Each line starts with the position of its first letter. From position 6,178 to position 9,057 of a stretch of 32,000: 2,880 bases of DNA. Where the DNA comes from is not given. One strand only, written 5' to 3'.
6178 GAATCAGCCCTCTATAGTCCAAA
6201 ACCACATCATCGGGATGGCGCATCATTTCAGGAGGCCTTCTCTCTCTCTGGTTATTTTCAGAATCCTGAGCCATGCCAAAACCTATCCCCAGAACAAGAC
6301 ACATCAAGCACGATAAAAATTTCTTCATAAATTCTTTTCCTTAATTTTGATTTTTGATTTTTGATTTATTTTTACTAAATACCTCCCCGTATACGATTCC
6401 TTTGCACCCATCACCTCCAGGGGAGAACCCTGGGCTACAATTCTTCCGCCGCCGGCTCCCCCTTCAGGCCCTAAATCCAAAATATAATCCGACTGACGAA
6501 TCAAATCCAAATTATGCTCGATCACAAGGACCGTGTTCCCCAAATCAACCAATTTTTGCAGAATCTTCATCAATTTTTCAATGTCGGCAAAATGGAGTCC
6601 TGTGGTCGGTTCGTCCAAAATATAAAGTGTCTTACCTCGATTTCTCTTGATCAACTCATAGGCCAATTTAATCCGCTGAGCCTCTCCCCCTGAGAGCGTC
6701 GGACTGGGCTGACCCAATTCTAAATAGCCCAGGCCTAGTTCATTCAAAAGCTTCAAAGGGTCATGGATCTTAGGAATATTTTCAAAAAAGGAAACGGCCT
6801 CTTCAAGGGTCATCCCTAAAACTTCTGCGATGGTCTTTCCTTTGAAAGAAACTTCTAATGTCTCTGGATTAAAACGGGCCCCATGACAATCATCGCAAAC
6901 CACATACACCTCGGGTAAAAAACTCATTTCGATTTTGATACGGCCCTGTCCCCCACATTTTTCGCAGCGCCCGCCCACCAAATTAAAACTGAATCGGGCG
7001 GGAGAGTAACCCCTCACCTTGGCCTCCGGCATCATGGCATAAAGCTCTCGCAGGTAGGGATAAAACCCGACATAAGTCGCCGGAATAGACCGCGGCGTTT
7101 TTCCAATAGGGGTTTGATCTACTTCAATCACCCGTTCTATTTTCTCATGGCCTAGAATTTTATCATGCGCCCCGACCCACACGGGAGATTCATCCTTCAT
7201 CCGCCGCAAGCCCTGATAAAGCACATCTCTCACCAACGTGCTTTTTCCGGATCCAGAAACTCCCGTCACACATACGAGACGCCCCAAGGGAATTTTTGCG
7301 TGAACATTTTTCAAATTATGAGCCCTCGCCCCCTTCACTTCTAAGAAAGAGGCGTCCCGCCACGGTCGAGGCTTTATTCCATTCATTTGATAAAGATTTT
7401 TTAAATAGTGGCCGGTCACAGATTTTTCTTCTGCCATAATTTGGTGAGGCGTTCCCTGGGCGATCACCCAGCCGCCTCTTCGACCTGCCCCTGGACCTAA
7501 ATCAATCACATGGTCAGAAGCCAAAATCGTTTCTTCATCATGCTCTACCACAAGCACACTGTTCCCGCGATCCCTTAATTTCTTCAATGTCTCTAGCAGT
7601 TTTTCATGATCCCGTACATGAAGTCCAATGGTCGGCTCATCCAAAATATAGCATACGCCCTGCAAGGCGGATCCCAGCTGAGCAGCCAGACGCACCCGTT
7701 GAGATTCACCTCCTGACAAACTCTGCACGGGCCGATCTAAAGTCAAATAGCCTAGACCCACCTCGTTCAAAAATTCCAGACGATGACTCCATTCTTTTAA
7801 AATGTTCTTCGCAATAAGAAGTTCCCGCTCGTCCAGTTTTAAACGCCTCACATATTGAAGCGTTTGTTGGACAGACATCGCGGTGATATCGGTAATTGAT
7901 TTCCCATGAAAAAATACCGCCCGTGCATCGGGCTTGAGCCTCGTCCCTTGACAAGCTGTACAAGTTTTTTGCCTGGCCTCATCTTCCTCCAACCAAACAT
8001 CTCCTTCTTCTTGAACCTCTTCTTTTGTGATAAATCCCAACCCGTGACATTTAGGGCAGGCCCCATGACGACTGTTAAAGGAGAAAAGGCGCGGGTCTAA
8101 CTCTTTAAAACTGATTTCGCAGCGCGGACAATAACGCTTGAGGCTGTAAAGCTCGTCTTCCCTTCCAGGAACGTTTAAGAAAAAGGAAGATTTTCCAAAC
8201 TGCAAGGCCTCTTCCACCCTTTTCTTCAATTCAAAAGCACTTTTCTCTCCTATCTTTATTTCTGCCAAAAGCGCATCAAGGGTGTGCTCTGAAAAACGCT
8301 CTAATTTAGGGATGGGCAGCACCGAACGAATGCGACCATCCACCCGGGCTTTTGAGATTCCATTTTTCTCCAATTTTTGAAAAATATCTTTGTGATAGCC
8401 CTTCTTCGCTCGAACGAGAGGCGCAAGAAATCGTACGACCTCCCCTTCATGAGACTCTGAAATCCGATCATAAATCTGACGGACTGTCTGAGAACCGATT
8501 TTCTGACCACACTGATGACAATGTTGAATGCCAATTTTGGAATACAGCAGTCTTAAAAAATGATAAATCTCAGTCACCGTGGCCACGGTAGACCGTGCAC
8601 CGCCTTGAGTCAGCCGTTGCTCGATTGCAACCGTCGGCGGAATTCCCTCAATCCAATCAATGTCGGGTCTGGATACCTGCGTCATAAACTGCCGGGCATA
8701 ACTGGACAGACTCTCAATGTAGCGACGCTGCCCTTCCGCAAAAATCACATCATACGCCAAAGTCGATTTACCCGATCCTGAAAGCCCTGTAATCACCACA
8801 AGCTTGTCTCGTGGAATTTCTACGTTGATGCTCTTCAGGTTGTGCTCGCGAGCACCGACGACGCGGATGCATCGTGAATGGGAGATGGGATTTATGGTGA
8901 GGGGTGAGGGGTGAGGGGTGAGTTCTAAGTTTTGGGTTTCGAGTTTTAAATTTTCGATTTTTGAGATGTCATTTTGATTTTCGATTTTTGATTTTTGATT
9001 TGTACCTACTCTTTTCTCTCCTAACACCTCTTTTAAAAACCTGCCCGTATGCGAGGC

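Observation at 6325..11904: Covalent UvrA heterodimer with complementary domain erosion in the two halves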

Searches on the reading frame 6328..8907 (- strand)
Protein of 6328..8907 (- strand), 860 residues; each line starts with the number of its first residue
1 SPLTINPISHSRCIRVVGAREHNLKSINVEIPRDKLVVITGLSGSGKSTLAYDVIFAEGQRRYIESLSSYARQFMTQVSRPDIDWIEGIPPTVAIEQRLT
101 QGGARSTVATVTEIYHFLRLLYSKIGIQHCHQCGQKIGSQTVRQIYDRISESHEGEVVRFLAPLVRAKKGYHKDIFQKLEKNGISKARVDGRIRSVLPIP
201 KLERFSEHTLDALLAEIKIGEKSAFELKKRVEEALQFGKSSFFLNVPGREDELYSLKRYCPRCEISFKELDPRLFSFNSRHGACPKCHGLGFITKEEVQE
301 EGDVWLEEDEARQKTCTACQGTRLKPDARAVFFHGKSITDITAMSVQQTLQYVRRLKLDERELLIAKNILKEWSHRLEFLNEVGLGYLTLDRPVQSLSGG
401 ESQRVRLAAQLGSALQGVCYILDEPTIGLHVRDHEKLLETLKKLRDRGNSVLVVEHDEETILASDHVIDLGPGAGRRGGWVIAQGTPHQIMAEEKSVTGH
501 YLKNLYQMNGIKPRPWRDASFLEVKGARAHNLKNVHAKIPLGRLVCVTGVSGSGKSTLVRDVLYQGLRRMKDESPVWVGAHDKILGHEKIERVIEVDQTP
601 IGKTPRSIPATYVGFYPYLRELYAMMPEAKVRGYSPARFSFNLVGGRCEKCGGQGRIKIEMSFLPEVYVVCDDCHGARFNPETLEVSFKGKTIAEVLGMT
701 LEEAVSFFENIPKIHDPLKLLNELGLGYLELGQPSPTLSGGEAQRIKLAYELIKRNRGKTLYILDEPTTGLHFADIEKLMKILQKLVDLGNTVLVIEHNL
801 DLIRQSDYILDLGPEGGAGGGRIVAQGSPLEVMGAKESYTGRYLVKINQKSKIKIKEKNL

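Call 57: predict_structure(alignment_id=A2)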
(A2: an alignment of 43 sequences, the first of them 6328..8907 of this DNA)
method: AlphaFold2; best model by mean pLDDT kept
length: 860 residues; sequences in the alignment: 43
mean_pLDDT: 84.7   pTM: 0.78
mean pLDDT of the five models: 84.7, 84.7, 82.5, 82.3, 81.2
residues with pLDDT >= 90: 412; 70-90: 348; 50-70: 61; < 50: 39
segments of 3 or more residues with pLDDT < 50: 1-10, 97-101, 296-311, 660-667
pLDDT, mean of each block of 10 residues (from residue 1): 36 85 83 93 84 84 69 57 84 58 76 91 95 95 94 93 88 89 93 90 84 92 86 93 93 95 92 90 90 55 36 78 93 95 93 93 93 91 88 78 78 75 82 88 89 89 94 68 92 90 74 76 90 88 93 87 92 83 94 88 81 92 95 93 89 77 51 87 93 92 92 94 88 82 90 85 89 85 91 93 91 70 89 89 84 68
secondary structure, 60 per line:
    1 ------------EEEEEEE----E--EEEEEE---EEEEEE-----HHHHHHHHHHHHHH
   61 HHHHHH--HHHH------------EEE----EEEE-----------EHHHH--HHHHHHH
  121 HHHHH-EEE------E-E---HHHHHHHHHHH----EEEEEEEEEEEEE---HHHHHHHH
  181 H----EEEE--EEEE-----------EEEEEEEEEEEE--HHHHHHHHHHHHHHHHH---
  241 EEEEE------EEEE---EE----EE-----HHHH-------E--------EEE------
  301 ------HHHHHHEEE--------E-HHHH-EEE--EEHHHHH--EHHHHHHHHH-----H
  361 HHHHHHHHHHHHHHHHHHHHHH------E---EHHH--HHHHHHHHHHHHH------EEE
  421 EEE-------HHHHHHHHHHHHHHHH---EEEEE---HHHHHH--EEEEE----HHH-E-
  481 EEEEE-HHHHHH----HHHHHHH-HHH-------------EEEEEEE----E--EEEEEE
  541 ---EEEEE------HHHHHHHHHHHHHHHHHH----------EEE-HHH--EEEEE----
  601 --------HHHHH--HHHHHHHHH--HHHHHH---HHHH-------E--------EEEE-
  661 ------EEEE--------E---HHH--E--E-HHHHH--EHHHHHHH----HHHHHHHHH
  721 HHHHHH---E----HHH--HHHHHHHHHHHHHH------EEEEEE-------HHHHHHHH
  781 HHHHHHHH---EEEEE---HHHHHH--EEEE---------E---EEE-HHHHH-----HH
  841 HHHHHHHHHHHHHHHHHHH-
elements in order (helices of 4 or more, strands of 3 or more residues): E13-19 E27-32 E36-41 H47-66 H69-72 E85-87 E92-95 H108-111 H114-125 E127-129 H142-152 E157-169 H173-181 E186-189 E192-195 E207-218 H221-237 E241-245 E252-255 H272-275 E292-294 H307-312 E313-315 H326-329 E331-333 H338-342 H346-354 H360-382 H399-411 E418-423 H431-446 E450-454 H458-463 E466-470 E481-485 H487-492 H497-503 E521-527 E535-540 E544-548 H555-572 E583-585 E592-596 H609-613 H616-624 H627-632 H636-639 E656-659 E667-670 H693-697 H701-707 H712-726 H740-753 E760-765 H773-788 E792-796 H800-805 E808-811 E825-827 H829-833 H839-859

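Call 67: fold_search(model_id=the predicted structure, library=pdb)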
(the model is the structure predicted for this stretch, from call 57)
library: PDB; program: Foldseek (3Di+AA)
matches with E <= 10: 1510; with E <= 0.001: 1102
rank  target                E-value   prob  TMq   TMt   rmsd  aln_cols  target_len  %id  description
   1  3uwx_A                8.9e-97  1.00  0.80  0.73  13.0       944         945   47  Crystal structure of UvrA-UvrB complex (released 2012-02-08)
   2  2r6f_A                1.0e-92  1.00  0.81  0.77   8.2       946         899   46  Crystal Structure of Bacillus stearothermophilus UvrA (released 2008-01-08)
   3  3zqj_A                3.7e-88  1.00  0.86  0.79   5.2       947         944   44  Mycobacterium tuberculosis UvrA (released 2011-06-22)
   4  3pih_A                1.6e-87  1.00  0.71  0.73  10.3       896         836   46  T. maritima UvrA in complex with fluorescein-modified DNA (released 2011-01-19)
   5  3zqj_D                2.8e-85  1.00  0.86  0.81   5.6       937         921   44  Mycobacterium tuberculosis UvrA (released 2011-06-22)
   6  2r6f_B                3.6e-85  1.00  0.80  0.79   7.3       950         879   45  Crystal Structure of Bacillus stearothermophilus UvrA (released 2008-01-08)
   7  3zqj_B                5.0e-85  1.00  0.86  0.81   4.6       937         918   44  Mycobacterium tuberculosis UvrA (released 2011-06-22)
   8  9gy7_A                5.2e-85  1.00  0.67  0.77  12.5       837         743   47  C. thermocellum UvrA-UvrB in complex with DNA with a fluorescein modification and AMPPNP (released 2025-12-24)
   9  3zqj_C                1.4e-84  1.00  0.85  0.82   4.8       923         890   44  Mycobacterium tuberculosis UvrA (released 2011-06-22)
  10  9gxl_A                1.5e-84  1.00  0.70  0.85   5.5       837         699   47  C. thermocellum UvrA in complex with AMPPNP (basal conformation) (released 2025-12-24)
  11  3zqj_E                9.6e-84  1.00  0.84  0.79   4.8       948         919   44  Mycobacterium tuberculosis UvrA (released 2011-06-22)
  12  9gxk_A                8.7e-82  1.00  0.70  0.85   5.4       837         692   46  C. thermocellum UvrA (basal conformation) (released 2025-12-24)
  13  9gxs_A                2.0e-81  1.00  0.67  0.72  12.2       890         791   43  C. thermocellum UvrA in complex with DNA with a fluorescein modification (basal conformation) (released 2025-12-24)
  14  9gxw_A                1.0e-79  1.00  0.67  0.72  12.2       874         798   44  C. thermocellum UvrA (K39A) in complex with DNA with a fluorescein modification and AMPPNP (basal conformation) (released 2025-12-24)
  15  9gxm_A                4.7e-79  1.00  0.68  0.85   5.0       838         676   46  C. thermocellum UvrA in complex with unmodified DNA and AMPPNP (basal conformation) (released 2025-12-24)
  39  3zqj_F                1.4e-44  1.00  0.56  0.78  16.4       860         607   32  Mycobacterium tuberculosis UvrA (released 2011-06-22)
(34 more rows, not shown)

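Call 75: search_protein_families(library=ncbifam, proteins=[window:6328-8907:-], max_evalue=1e-100)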
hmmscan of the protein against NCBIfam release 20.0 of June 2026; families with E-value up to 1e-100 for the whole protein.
window:6328-8907:- (860 aa): 3 families
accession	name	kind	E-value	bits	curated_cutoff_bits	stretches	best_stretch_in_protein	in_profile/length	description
NF001503.0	PRK00349.1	equivalog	0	1174.2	1147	2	311-847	404-940/943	excinuclease ABC subunit UvrA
TIGR00630.1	uvra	equivalog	0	1135.4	729.8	1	308-832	398-923/924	excinuclease ABC subunit UvrA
NF001885.0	PRK00635.1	equivalog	3.6e-189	631.1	3054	1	313-834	396-906/1809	excinuclease ABC subunit A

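Call 84: search_protein_representatives(protein=window:6328-8907:-)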
Query: 860 residues. Proteins with E-value up to 0.001 (for the whole library): 81337; up to 1e-10: 32763; up to 1e-30: 11026. The best 150 are listed.
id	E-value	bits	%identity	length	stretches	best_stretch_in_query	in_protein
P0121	0.0e+00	1671.1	51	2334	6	312-847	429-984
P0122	0.0e+00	1654.5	50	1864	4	300-846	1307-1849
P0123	0.0e+00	1628.0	49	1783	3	8-846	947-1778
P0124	0.0e+00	1592.9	48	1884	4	310-844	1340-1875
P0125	0.0e+00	1592.8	49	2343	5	336-849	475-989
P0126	0.0e+00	1588.1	48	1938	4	315-847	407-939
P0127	0.0e+00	1566.8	47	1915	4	311-847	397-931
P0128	0.0e+00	1563.3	47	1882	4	300-846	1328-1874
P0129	0.0e+00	1553.6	48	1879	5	311-844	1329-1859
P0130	0.0e+00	1543.7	46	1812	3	13-852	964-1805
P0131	0.0e+00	1535.6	47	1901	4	313-847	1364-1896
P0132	0.0e+00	1517.1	46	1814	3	14-844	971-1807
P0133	0.0e+00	1504.1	46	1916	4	311-847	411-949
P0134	0.0e+00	1500.6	48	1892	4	312-856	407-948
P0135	0.0e+00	1499.3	47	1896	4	313-849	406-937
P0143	0.0e+00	1447.7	49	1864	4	14-847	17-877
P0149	0.0e+00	1429.0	45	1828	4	14-846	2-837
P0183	0.0e+00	1240.8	39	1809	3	9-845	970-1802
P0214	0.0e+00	1109.8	47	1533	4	11-490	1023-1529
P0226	0.0e+00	1074.1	47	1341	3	311-845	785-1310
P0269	1.4e-270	916.6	35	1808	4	313-851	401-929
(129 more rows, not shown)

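Call 86: search_protein_families(library=ncbifam, proteins=[P0183, P0269, P0130, P0143, P0149], max_evalue=1e-150)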
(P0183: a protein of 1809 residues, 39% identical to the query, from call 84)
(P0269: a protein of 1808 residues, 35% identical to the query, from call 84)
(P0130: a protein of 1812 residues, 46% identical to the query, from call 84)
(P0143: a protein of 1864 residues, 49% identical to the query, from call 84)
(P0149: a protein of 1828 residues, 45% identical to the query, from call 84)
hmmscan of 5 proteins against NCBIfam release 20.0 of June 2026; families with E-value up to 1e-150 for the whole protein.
P0183 (1809 aa): 3 families
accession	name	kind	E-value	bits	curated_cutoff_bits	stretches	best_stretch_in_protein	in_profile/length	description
NF001503.0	PRK00349.1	equivalog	0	1726.6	1147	2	3-944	4-937/943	excinuclease ABC subunit UvrA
TIGR00630.1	uvra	equivalog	0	1671.7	729.8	2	4-932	1-923/924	excinuclease ABC subunit UvrA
NF001885.0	PRK00635.1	equivalog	1.6e-300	1000.3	3054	0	5-1002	6-968/1809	excinuclease ABC subunit A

P0269 (1808 aa): 3 families
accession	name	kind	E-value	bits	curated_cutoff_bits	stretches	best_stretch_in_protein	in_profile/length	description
TIGR00630.1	uvra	equivalog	0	1456.6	729.8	2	5-911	2-923/924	excinuclease ABC subunit UvrA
NF001503.0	PRK00349.1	equivalog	0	1435.1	1147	2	4-926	5-941/943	excinuclease ABC subunit UvrA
NF001885.0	PRK00635.1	equivalog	0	1040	3054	1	1-1795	1-1777/1809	excinuclease ABC subunit A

P0130 (1812 aa): 3 families
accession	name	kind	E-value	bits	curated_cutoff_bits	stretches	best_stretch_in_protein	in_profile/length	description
NF001503.0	PRK00349.1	equivalog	0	2405.6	1147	2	1-939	2-942/943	excinuclease ABC subunit UvrA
TIGR00630.1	uvra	equivalog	0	2320.2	729.8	2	4-922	1-923/924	excinuclease ABC subunit UvrA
NF001885.0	PRK00635.1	equivalog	0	1341.1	3054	1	13-1206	14-1169/1809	excinuclease ABC subunit A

P0143 (1864 aa): 3 families
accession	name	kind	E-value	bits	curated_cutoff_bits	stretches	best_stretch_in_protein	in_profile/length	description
NF001503.0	PRK00349.1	equivalog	0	2224.7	1147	2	1089-1864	161-941/943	excinuclease ABC subunit UvrA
TIGR00630.1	uvra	equivalog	0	2151.2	729.8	2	1089-1848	157-923/924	excinuclease ABC subunit UvrA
NF001885.0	PRK00635.1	equivalog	0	1193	3054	1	344-1046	394-1080/1809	excinuclease ABC subunit A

P0149 (1828 aa): 3 families
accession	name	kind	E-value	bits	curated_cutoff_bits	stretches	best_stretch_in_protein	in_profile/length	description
NF001503.0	PRK00349.1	equivalog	0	1939.2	1147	2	860-1816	4-938/943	excinuclease ABC subunit UvrA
TIGR00630.1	uvra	equivalog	0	1906.1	729.8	2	861-1704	1-844/924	excinuclease ABC subunit UvrA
NF001885.0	PRK00635.1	equivalog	0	1050.1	3054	1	308-1040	398-1117/1809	excinuclease ABC subunit A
